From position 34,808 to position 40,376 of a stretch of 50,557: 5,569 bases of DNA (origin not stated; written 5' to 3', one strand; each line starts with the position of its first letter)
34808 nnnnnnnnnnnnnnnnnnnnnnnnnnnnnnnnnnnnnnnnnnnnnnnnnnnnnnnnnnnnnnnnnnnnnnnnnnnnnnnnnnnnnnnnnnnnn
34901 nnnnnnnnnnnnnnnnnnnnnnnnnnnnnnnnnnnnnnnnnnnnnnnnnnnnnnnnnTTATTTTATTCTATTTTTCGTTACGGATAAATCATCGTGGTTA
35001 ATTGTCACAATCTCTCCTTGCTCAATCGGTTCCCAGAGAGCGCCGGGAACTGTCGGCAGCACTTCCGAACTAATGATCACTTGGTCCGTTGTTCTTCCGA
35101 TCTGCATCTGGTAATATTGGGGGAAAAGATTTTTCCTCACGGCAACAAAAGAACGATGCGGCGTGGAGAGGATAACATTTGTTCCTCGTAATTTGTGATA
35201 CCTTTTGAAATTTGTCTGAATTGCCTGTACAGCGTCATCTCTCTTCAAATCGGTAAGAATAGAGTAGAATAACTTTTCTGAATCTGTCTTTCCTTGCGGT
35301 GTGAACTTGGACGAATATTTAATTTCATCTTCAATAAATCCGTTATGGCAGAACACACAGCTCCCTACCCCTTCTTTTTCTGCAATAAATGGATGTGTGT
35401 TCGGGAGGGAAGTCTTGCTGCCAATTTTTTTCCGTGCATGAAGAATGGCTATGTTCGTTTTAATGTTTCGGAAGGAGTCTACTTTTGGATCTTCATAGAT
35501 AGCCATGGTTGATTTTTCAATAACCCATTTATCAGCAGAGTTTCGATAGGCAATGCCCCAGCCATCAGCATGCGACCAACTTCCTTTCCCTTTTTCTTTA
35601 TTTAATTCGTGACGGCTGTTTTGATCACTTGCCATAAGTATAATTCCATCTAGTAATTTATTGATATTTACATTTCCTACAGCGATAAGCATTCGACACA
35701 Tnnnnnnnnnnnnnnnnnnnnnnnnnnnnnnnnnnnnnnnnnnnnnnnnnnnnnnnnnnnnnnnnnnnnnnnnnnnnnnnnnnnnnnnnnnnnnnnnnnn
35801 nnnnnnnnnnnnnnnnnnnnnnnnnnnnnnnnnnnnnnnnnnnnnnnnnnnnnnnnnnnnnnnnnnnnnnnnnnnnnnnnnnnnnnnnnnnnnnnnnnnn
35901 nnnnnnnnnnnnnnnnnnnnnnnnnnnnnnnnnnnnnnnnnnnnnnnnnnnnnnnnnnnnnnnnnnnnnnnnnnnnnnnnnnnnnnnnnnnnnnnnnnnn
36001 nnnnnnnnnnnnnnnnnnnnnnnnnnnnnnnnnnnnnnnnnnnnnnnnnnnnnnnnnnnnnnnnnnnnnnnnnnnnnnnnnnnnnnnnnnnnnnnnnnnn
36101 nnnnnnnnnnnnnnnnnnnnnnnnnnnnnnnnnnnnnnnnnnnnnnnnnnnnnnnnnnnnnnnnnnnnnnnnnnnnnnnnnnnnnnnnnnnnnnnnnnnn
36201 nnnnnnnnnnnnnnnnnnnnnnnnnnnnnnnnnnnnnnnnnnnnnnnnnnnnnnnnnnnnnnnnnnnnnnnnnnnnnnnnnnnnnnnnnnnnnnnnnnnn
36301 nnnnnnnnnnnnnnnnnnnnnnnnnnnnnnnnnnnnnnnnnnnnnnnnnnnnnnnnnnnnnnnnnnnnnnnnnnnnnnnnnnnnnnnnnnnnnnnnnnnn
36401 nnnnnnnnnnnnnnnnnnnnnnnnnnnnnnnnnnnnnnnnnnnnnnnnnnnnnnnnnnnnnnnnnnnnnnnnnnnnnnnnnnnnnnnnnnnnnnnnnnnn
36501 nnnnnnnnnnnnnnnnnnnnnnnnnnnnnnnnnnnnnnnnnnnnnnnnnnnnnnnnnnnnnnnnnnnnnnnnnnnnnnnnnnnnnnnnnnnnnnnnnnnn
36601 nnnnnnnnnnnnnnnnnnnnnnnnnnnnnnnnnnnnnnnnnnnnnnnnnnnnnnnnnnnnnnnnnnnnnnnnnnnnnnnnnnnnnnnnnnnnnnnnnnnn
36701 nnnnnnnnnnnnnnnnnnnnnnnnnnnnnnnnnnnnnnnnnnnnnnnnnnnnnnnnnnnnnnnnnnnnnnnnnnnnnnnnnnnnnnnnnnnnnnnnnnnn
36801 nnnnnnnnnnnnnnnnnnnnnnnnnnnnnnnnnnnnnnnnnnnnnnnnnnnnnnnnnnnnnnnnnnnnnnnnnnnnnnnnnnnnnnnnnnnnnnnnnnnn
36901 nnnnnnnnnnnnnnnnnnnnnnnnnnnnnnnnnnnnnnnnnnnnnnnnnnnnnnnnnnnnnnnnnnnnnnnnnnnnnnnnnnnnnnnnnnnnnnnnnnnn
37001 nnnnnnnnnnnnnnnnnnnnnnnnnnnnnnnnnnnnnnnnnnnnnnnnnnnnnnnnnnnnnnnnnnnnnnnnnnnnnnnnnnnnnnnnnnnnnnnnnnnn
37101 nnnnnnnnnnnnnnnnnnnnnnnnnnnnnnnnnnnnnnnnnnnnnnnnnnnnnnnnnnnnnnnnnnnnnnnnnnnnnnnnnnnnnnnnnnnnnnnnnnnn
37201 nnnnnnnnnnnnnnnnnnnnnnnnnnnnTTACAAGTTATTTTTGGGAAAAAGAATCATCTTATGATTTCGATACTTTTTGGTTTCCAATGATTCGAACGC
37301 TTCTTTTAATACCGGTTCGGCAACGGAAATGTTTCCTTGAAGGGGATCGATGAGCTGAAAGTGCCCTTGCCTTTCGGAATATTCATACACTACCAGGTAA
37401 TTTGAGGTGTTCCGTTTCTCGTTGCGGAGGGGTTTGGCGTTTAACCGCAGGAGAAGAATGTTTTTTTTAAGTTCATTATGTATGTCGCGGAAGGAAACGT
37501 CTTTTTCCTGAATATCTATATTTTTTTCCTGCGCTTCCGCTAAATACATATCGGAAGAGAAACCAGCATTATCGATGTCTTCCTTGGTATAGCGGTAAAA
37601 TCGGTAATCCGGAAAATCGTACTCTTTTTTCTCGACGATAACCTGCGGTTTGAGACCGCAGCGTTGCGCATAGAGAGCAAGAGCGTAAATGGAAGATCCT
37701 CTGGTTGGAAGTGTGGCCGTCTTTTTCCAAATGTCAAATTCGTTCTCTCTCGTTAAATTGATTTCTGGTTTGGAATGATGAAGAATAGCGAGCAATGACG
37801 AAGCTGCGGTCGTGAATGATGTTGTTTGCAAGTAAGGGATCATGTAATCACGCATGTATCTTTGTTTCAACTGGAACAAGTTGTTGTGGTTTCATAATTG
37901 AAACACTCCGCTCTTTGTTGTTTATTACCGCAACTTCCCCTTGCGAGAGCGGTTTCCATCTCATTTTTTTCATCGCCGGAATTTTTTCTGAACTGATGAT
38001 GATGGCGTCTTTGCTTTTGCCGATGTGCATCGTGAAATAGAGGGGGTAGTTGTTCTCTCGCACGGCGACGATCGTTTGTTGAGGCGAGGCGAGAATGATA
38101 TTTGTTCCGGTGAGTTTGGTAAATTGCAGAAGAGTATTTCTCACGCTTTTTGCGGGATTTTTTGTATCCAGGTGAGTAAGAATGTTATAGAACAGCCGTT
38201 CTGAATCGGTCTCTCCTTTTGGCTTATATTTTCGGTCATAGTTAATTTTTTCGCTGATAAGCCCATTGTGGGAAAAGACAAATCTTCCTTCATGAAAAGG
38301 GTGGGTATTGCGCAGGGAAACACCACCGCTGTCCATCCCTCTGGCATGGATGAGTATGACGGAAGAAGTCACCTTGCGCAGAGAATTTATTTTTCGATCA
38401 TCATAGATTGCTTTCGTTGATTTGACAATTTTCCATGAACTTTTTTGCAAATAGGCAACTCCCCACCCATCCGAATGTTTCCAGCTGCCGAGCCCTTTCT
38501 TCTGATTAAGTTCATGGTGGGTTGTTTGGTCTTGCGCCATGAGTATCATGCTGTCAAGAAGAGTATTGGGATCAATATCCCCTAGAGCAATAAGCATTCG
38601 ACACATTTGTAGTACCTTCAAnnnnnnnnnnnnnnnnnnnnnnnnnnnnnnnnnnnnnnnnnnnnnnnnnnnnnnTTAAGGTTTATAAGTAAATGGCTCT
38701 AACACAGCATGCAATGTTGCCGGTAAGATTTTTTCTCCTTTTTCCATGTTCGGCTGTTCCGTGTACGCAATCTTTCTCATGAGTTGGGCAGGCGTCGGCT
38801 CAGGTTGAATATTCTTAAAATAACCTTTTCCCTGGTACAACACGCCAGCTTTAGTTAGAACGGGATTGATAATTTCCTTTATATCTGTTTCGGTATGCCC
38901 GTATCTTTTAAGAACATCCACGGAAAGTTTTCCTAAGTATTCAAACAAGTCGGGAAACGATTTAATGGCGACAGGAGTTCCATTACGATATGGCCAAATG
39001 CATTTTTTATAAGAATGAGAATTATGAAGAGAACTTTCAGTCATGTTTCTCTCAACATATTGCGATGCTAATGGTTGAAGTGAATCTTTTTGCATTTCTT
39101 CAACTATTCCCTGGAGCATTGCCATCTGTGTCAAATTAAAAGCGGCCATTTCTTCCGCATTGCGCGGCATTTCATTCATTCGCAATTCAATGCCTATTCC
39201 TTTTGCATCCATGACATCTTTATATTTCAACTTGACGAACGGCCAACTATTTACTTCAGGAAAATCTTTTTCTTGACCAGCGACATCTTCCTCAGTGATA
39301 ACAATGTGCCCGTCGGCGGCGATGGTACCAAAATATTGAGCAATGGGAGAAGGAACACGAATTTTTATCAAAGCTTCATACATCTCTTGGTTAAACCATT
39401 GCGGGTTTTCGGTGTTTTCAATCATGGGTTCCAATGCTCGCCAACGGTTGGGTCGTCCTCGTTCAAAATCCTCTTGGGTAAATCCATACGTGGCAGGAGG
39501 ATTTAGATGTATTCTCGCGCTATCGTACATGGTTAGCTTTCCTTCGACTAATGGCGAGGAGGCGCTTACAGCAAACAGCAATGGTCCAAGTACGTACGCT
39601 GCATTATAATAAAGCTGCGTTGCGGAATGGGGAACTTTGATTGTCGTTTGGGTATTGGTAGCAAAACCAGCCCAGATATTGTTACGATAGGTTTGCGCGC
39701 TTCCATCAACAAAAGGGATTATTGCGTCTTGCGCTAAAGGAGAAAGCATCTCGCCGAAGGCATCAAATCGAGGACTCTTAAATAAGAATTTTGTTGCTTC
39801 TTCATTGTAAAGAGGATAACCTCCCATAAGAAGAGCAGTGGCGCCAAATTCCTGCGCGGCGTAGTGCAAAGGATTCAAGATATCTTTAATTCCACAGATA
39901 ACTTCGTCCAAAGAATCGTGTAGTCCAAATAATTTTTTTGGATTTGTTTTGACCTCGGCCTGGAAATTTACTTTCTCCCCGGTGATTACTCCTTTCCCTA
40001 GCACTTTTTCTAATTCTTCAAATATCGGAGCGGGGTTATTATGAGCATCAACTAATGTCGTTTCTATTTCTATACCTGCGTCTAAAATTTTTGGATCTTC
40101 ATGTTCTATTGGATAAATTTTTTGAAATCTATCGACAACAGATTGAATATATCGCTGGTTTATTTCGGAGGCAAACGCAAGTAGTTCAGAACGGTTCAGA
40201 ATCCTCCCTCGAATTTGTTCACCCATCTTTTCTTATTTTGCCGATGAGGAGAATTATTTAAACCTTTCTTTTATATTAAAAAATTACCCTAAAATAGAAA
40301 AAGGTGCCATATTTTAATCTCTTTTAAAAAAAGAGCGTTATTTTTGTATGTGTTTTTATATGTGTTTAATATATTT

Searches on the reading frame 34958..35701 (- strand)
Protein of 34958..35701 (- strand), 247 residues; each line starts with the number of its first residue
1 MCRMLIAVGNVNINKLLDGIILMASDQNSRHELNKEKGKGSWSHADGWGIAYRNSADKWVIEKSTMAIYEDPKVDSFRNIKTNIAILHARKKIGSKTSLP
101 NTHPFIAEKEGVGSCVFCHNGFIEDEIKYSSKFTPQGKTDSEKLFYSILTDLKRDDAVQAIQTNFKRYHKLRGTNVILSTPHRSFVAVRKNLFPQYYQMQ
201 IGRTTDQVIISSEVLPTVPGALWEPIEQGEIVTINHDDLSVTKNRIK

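Call 81: search_protein_families(library=pfam, proteins=[window:34958-35701:-], max_evalue=0.001)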
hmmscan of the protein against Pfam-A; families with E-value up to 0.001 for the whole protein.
window:34958-35701:- (247 aa): 1 family
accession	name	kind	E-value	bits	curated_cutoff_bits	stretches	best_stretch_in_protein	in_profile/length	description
PF13230.11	GATase_4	-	2.5e-18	66.4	23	1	37-158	25-147/272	Glutamine amidotransferases class-II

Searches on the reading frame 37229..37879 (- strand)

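Call 81: search_protein_families(library=pfam, proteins=[window:37229-37879:-], max_evalue=0.001)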
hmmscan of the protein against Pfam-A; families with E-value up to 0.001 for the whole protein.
window:37229-37879:- (216 aa): 1 family
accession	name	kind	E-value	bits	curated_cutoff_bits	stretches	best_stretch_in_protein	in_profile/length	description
PF11814.14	DUF3335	-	1e-13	51.7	25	1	16-147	4-136/206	Peptidase_C39 like family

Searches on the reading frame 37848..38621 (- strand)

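Call 81: search_protein_families(library=pfam, proteins=[window:37848-38621:-], max_evalue=0.001)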
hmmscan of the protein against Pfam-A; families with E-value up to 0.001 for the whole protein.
window:37848-38621:- (257 aa): 2 families
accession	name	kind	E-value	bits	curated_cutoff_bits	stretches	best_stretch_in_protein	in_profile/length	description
PF13230.11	GATase_4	-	1.9e-21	76.6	23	1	42-161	25-151/272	Glutamine amidotransferases class-II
PF13522.11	GATase_6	-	5.2e-05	23.7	27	1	83-199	7-121/130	Glutamine amidotransferase domain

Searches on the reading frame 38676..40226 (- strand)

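Call 28: search_protein_families(library=pfam, proteins=[window:38676-40226:-], max_evalue=0.001)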
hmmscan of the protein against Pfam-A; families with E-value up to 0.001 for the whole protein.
window:38676-40226:- (516 aa): 2 families
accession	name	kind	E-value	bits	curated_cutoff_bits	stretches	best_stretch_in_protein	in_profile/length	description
PF04107.18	GCS2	-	2.2e-09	37.5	21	1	208-241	144-177/291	Glutamate-cysteine ligase family 2(GCS2)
PF03074.21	GCS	-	2.5e-08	34.1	25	0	277-411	117-255/372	Glutamate-cysteine ligase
